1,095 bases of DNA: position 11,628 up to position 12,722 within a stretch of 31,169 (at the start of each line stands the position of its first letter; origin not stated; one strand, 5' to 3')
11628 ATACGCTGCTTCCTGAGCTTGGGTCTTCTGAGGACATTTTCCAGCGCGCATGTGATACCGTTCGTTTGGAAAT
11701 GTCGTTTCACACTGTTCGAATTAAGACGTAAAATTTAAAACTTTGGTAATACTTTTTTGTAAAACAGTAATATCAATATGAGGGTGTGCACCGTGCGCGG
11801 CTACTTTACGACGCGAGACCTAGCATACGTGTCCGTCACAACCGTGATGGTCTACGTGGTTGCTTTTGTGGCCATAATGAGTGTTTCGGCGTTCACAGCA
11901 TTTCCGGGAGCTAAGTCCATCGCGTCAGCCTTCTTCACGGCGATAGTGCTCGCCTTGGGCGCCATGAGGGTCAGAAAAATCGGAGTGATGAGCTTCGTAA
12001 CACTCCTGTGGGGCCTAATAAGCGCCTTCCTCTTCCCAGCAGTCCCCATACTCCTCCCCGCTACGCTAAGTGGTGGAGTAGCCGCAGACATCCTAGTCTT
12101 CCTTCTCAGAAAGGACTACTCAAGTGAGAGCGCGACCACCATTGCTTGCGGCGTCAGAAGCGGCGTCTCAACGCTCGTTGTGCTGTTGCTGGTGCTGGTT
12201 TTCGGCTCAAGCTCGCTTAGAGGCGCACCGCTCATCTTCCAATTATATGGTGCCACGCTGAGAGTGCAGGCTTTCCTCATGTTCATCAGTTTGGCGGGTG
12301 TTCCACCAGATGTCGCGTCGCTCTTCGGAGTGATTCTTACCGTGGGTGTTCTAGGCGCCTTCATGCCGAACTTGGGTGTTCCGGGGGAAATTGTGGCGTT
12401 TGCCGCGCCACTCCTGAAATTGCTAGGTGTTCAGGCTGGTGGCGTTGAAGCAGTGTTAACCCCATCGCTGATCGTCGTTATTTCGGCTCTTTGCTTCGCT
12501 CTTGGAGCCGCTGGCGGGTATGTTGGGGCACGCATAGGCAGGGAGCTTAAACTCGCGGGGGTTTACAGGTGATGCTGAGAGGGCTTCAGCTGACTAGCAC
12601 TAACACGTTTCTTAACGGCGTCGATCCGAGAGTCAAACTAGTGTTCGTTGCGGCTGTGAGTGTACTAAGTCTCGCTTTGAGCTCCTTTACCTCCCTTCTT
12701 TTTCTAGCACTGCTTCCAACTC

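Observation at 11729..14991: The same operator precedes an uncharacterised ECF module with an unusually large membrane component: candidate new metal-uptake system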

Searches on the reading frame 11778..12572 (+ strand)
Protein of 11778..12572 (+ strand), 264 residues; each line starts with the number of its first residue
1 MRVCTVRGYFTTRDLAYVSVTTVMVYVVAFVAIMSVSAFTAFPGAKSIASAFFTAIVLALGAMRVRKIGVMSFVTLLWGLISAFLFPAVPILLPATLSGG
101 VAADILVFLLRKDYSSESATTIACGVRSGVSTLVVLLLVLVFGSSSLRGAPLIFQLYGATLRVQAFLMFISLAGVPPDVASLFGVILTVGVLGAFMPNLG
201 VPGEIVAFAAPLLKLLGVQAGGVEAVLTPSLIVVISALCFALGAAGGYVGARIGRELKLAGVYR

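Call 4: search_protein_families(library=pfam, proteins=[window:11778-12572:+], max_evalue=1)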
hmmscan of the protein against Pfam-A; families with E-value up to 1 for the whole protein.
window:11778-12572:+ (264 aa): 1 family
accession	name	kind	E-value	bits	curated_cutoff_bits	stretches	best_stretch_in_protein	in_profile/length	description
PF09605.15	Trep_Strep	-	3.2e-08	34.2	28.7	2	12-142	1-127/185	Hypothetical bacterial integral membrane protein (Trep_Strep)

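Call 5: search_protein_families(library=ncbifam, proteins=[window:11778-12572:+], max_evalue=1)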
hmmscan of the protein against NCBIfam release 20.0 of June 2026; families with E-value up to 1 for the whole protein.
window:11778-12572:+ (264 aa): 1 family
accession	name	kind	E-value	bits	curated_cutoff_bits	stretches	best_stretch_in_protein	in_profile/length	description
TIGR02185.1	Trep_Strep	subfamily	2.9e-05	24.3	76.45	1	10-145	1-133/188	MptD family putative ECF transporter S component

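Call 11: find_homologous_proteins(query=window:11778-12572:+)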
Query window:11778-12572:+ (264 aa): 12 proteins with E <= 0.001 among 8000 candidates.
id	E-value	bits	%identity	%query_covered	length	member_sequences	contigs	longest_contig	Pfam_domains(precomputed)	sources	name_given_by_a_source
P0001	3.5e-150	517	100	99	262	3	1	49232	PF09605.16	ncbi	ncbi:MAG: MptD family putative ECF transporter S component [Candidatus Jordarchaeales archaeon]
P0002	3.9e-124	431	81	98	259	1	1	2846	PF09605.16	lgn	-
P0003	6.3e-121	421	81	98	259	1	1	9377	PF09605.16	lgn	-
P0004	1.9e-113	396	76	98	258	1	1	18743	PF09605.16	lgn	-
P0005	7.9e-91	322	64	98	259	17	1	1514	PF09605.16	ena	-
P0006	6.4e-79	283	55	98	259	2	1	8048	PF09605.16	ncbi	-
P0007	9.4e-79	283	55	98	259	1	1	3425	PF09605.16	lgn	-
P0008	1.6e-77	279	54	98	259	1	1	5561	PF09605.16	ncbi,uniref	ncbi:MAG: MptD family putative ECF transporter S component [Candidatus Jordarchaeum sp.]|uniref:MptD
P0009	9.2e-73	263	53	98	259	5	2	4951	PF09605.16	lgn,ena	-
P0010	1.6e-71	259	52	98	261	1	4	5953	PF09605.16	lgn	-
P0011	2.0e-62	229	53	86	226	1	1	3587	PF09605.16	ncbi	ncbi:MAG: MptD family putative ECF transporter S component, partial [Candidatus Jordarchaeaceae arch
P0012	7.9e-62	227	52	86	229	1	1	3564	PF09605.16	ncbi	ncbi:MAG: hypothetical protein QW279_11870, partial [Candidatus Jordarchaeaceae archaeon]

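Call 24: find_related_loci(query=A1, collection=genome_contigs, flank=10000)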
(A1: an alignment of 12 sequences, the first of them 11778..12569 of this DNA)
Query A1 (264 aa) in genome_contigs; peptide patterns used: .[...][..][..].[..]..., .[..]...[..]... (x = any residue, [..] = any of these).
86 stretches matched a pattern; 2 encode a relative of the query (tblastn E <= 1e-3); 2 distinct loci.
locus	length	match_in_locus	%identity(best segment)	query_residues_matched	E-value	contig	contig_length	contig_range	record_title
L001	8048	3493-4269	55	6-264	8e-90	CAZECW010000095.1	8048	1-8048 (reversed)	MAG TPA_asm: uncultured archaeon isolate SRP231805_co4_171 genome assembly, contig: k141_283023, whole genome shotgun se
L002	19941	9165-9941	55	6-264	2e-82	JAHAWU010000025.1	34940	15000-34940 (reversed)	MAG: Candidatus Jordarchaeia archaeon isolate QZM_A3 QZM_A3_scaffold_409_curated, whole genome shotgun sequence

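Call 29: find_encoding_contigs(protein=P0004, flank=10000, max_places=3)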
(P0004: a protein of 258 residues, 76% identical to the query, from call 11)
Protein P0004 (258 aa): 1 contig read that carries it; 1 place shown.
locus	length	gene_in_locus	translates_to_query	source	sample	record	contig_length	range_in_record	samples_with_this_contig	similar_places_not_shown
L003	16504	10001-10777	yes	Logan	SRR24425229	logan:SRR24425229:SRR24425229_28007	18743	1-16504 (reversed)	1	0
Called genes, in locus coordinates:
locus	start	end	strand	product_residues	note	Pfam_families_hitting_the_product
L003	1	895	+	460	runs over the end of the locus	PF01545:Cation_efflux, PF16916:ZT_dimer, PF02579:Nitro_FeMo-Co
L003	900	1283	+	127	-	PF02579:Nitro_FeMo-Co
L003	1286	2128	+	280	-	PF10609:ParA, PF13614:AAA_31, PF00142:Fer4_NifH (weak), PF01656:CbiA, PF02374:ArsA_ATPase, PF09140:MipZ (weak)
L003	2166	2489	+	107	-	PF02001:DUF134, PF04545:Sigma70_r4 (weak), PF08281:Sigma70_r4_2 (weak), PF13384:HTH_23 (weak)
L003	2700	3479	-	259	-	PF00561:Abhydrolase_1 (faint), PF12146:Hydrolase_4, PF12697:Abhydrolase_6 (faint), PF12146:Hydrolase_4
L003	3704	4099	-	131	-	PF22600:MTPAP-like_central (weak), PF01909:NTP_transf_2, PF18765:Polbeta (weak)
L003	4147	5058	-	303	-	PF01078:Mg_chelatase (faint), PF00004:AAA (faint), PF00493:MCM (faint), PF07728:AAA_5 (faint)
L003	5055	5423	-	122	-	PF05168:HEPN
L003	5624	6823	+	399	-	PF07690:MFS_1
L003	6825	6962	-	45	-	-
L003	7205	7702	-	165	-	PF18089:DAPG_hydrolase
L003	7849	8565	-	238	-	PF01904:DUF72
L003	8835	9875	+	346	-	-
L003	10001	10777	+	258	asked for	PF09605:Trep_Strep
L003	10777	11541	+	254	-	PF02361:CbiQ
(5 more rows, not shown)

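Call 30: find_encoding_contigs(protein=P0003, flank=10000, max_places=3)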
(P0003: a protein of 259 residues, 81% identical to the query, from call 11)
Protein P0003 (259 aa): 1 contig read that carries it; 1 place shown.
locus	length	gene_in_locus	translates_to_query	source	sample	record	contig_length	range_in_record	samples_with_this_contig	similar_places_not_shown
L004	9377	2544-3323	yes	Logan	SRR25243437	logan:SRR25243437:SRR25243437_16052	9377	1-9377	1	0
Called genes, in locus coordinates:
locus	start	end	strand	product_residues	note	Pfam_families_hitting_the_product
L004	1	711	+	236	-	?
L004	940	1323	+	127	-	-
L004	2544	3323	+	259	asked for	PF09605:Trep_Strep (weak)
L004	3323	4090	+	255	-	PF02361:CbiQ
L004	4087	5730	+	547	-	PF00931:NB-ARC (faint), PF13191:AAA_16 (faint), PF13481:AAA_25 (faint), PF20703:nSTAND1 (faint), PF20720:nSTAND3 (faint), PF00005:ABC_tran, PF13304:AAA_21 (weak), PF00005:ABC_tran, +10 more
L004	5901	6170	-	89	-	-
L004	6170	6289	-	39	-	-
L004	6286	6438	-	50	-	-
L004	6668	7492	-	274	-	PF13230:GATase_4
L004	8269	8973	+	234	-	-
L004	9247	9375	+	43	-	?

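Call 33: find_encoding_contigs(protein=P0010, flank=10000, max_places=4)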
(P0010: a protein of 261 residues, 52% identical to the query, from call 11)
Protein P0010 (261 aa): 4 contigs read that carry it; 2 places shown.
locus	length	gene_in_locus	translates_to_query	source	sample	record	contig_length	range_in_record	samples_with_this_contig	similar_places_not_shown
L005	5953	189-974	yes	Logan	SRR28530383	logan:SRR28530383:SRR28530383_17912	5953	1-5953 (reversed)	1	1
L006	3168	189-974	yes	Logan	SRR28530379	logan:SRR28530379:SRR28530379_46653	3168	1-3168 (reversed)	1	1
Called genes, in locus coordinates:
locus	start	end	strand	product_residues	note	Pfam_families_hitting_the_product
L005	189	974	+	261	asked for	PF09605:Trep_Strep (faint)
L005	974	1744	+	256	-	PF02361:CbiQ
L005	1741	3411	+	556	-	PF00931:NB-ARC (faint), PF01078:Mg_chelatase (faint), PF02367:TsaE (faint), PF13191:AAA_16 (faint), PF13481:AAA_25 (faint), PF00005:ABC_tran, PF13304:AAA_21 (weak), PF00005:ABC_tran, +8 more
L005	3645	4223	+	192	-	-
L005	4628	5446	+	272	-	PF10040:CRISPR_Cas6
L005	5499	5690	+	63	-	-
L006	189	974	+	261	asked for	PF09605:Trep_Strep (faint)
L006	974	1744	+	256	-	PF02361:CbiQ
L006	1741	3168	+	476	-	?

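Call 34: find_encoding_contigs(protein=P0009, flank=10000, max_places=4)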
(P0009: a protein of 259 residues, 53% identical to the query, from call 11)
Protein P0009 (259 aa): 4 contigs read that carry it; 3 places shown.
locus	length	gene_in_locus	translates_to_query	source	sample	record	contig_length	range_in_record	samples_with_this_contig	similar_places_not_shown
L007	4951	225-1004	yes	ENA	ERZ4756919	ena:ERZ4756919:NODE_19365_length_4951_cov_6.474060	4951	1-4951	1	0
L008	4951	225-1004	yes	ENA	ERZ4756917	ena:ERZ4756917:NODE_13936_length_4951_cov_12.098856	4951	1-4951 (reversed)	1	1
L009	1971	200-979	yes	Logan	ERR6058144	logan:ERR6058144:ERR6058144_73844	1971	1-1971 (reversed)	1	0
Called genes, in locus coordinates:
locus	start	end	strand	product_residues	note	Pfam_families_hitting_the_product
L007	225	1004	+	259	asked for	PF09605:Trep_Strep (weak)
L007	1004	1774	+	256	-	PF02361:CbiQ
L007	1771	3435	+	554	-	PF00931:NB-ARC (faint), PF01078:Mg_chelatase (faint), PF09818:ABC_ATPase (faint), PF13191:AAA_16 (faint), PF00005:ABC_tran, PF13304:AAA_21, PF00005:ABC_tran, PF02463:SMC_N, +10 more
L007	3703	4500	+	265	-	PF10040:CRISPR_Cas6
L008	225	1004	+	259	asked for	PF09605:Trep_Strep (weak)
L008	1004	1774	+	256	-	PF02361:CbiQ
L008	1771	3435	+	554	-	PF00931:NB-ARC (faint), PF01078:Mg_chelatase (faint), PF09818:ABC_ATPase (faint), PF13191:AAA_16 (faint), PF00005:ABC_tran, PF13304:AAA_21, PF00005:ABC_tran, PF02463:SMC_N, +9 more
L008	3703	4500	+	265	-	PF10040:CRISPR_Cas6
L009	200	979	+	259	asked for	PF09605:Trep_Strep (weak)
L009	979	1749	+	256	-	PF02361:CbiQ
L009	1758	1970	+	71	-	?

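Call 46: search_protein_representatives(alignment_id=A1)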
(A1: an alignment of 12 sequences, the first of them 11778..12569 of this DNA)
Query: 12 sequences, 259 profile positions. Proteins with E-value up to 0.001 (for the whole library): 35; up to 1e-10: 8; up to 1e-30: 3. The best 35 are listed.
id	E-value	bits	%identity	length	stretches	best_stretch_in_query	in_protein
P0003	4.5e-126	436.2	-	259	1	1-259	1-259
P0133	2.6e-45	171.5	-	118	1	142-259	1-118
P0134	8.8e-31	123.9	-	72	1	1-72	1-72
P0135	1.1e-30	123.6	-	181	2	3-136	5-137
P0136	2.6e-30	122.3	-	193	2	3-141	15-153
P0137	1.0e-22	97.5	-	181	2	5-136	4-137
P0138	6.5e-14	68.6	-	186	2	2-133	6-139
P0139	6.6e-11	58.7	-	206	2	6-142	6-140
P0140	4.6e-10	56.0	-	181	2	5-139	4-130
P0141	8.9e-10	55.0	-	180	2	5-151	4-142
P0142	1.1e-09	54.7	-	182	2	4-121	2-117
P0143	1.2e-08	51.4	-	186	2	3-139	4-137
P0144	2.1e-08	50.5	-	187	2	1-115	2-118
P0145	6.6e-07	45.6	-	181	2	5-151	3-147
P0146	1.8e-06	44.2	-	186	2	6-145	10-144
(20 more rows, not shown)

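Call 58: predict_structure(alignment_id=A2)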
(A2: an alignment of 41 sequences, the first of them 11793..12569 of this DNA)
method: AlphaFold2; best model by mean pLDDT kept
length: 259 residues; sequences in the alignment: 41
mean_pLDDT: 87.2   pTM: 0.70
mean pLDDT of the five models: 87.2, 87.2, 86.5, 86.2, 85.3
residues with pLDDT >= 90: 162; 70-90: 69; 50-70: 17; < 50: 11
segments of 3 or more residues with pLDDT < 50: 140-145, 217-220
pLDDT, mean of each block of 10 residues (from residue 1): 81 96 92 79 94 97 95 89 73 95 94 97 94 70 54 90 95 95 90 83 90 61 82 97 97 88
secondary structure, 60 per line:
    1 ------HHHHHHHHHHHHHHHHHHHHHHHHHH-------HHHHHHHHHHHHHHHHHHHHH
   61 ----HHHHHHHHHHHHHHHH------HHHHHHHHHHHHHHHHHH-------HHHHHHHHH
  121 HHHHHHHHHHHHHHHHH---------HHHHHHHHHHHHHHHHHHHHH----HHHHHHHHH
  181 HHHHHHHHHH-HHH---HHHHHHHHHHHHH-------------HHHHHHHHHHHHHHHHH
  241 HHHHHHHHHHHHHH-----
elements in order: H7-32 H40-60 H65-80 H87-104 H112-137 H147-167 H172-190 H198-210 H224-254

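Call 63: fold_search(model_id=the predicted structure, library=pdb)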
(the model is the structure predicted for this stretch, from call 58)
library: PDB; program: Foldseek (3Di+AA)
matches with E <= 10: 149; with E <= 0.001: 0
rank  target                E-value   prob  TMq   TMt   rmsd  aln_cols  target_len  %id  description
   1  7p54_A                2.7e-01  0.12  0.14  0.10  27.6       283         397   16  Cryo-EM structure of human TTYH2 in GDN (released 2021-08-11)
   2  9g71_A                4.6e-01  0.09  0.14  0.10  30.4       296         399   16  Cryo-EM structure of TTYH2 in complex with lipids in GDN (released 2025-05-21)
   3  7p5m_A                5.8e-01  0.08  0.14  0.11  27.4       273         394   15  Cryo-EM structure of human TTYH2 in lipid nanodiscs (released 2021-08-11)
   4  5edl                  7.2e-01  0.91  0.40  0.50  19.5       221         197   14  Crystal structure of an S-component of ECF transporter (released 2016-08-17)
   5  8bm3_A                1.1e+00  0.06  0.15  0.16  25.2       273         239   13  H207A mutant of E. coli PgpB, a PAP2 type phosphatidyl glycerol phosphate and C55-PP phosphatase, in complex with farn (released 2023-11-22)
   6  8wst_R                1.6e+00  0.06  0.15  0.14  23.4       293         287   13  Cryo-EM structure of Melanin-Concentrating Hormone Receptor 2 with MCH (released 2024-06-19)
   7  7znq_y                1.7e+00  0.06  0.15  0.15  23.5       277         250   12  ABC transporter complex NosDFYL in GDN (released 2022-08-03)
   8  8uao_A                1.8e+00  0.06  0.16  0.17  19.2       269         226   12  DpHF18 filament (released 2024-04-10)
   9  9q2n_A                1.8e+00  0.07  0.16  0.17  24.1       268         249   14  Nucleotide-free structure of PmtCD in nanodisc (released 2025-11-26)
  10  5dhg_A                2.1e+00  0.08  0.18  0.17  22.9       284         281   13  The crystal structure of nociceptin/orphanin FQ peptide receptor (NOP) in complex with C-35 (PSI Community Target) (released 2015-10-21)
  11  5kc0                  2.2e+00  0.28  0.29  0.43  17.3       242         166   14  Crystal structure of TmRibU, hexagonal crystal form (released 2016-06-29)
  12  7o0y_E                2.2e+00  0.05  0.14  0.15  23.5       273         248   14  ABC transporter NosDFY, nucleotide-free in GDN (released 2022-04-13)
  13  8tm9_A                2.3e+00  0.12  0.23  0.25  20.5       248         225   13  Computationally designed tunable C2 symmetric tandem repeat homodimer, D_3_633_8x bound to peptide (released 2024-12-11)
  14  9f9i                  2.3e+00  0.09  0.20  0.22  19.0       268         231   15  Laser excitation effects on BR: Dark dataset recorded at SACLA (released 2025-01-22)
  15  8y63_R                2.3e+00  0.06  0.17  0.16  21.7       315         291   14  Cryo-EM structure of the C20:0 ceramide-bound FPR2-Gi complex (released 2025-02-05)
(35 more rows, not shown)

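Call 83: search_solved_structures(query=A2, max_evalue=10, show_alignments=1)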
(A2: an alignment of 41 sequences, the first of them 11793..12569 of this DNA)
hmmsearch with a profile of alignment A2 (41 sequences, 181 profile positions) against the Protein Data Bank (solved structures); distinct sequences matched with E-value up to 10: 12.
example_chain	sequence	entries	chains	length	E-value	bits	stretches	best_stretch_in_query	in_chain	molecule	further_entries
5edl_A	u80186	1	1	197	0.00031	24.1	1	6-180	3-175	Putative HMP/thiamine permease protein YkoE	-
9ubw_M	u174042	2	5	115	0.73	13.1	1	76-153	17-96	Cation channel sperm-associated auxiliary subunit TMEM262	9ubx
7eeb_M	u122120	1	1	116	0.75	13.1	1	76-153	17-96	Transmembrane protein 262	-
6wwz_R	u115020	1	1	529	0.89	12.9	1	67-164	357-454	C-C chemokine receptor type 6,C-C chemokine receptor type 6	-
8uue_B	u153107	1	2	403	1.5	12.1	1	79-175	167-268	Glutamate receptor ionotropic, NMDA 3A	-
8usw_B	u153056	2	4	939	2.5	11.4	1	69-175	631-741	Glutamate receptor ionotropic, NMDA 3A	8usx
9oeh_B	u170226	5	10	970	3.1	11.1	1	78-175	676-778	Glutamate receptor ionotropic, NMDA 3A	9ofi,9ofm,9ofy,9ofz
9oem_B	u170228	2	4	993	3.2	11.1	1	78-175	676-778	Glutamate receptor ionotropic, NMDA 3A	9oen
9oeo_B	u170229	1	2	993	3.2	11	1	78-175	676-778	Glutamate receptor ionotropic, NMDA 3A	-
8jf7_D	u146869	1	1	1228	4.5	10.6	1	78-175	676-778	Glutamate receptor ionotropic, NMDA 3A,Enhanced green fluorescent protein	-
6wlv_A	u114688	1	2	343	8.9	9.6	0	48-155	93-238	Potassium channel TASK2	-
6wm0_A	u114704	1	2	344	8.9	9.6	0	48-155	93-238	Potassium channel TASK2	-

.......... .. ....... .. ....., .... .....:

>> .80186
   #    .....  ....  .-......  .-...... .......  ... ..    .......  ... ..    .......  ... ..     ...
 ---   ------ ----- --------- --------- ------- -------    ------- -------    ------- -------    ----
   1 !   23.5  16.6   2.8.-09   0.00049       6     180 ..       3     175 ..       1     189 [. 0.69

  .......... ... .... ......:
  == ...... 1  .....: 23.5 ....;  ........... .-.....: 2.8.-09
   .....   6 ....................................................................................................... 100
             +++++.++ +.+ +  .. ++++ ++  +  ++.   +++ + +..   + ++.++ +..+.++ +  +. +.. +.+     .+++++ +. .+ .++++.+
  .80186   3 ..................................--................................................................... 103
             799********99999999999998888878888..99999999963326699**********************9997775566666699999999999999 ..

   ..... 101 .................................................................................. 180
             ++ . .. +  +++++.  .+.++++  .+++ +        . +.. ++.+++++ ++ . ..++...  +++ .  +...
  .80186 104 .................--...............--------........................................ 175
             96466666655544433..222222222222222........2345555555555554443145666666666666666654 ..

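Call 87: find_encoding_contigs(protein=P0135, flank=4000, max_places=3)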
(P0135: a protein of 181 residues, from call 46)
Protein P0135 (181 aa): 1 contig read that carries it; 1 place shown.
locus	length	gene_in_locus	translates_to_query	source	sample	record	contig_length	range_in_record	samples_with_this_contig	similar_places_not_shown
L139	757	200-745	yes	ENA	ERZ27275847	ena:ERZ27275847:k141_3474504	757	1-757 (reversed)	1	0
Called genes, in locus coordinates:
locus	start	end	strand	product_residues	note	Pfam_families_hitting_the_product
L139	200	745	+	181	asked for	PF09605:Trep_Strep (weak)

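Call 89: find_encoding_contigs(protein=P0136, flank=5000, max_places=3)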
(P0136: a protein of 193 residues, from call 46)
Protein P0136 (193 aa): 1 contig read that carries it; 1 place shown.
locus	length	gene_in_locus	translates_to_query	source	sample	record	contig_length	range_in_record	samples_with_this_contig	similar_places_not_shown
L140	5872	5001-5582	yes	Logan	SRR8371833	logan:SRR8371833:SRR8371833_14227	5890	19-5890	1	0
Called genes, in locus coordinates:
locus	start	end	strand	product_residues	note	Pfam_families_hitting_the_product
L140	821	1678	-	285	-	PF13593:SBF_like (weak), PF01758:SBF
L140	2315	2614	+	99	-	PF05239:PRC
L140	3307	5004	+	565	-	PF01078:Mg_chelatase, PF07728:AAA_5 (weak), PF17863:AAA_lid_2, PF00092:VWA (faint), PF13519:VWA_2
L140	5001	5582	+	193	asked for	PF09605:Trep_Strep (weak)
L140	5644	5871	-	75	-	?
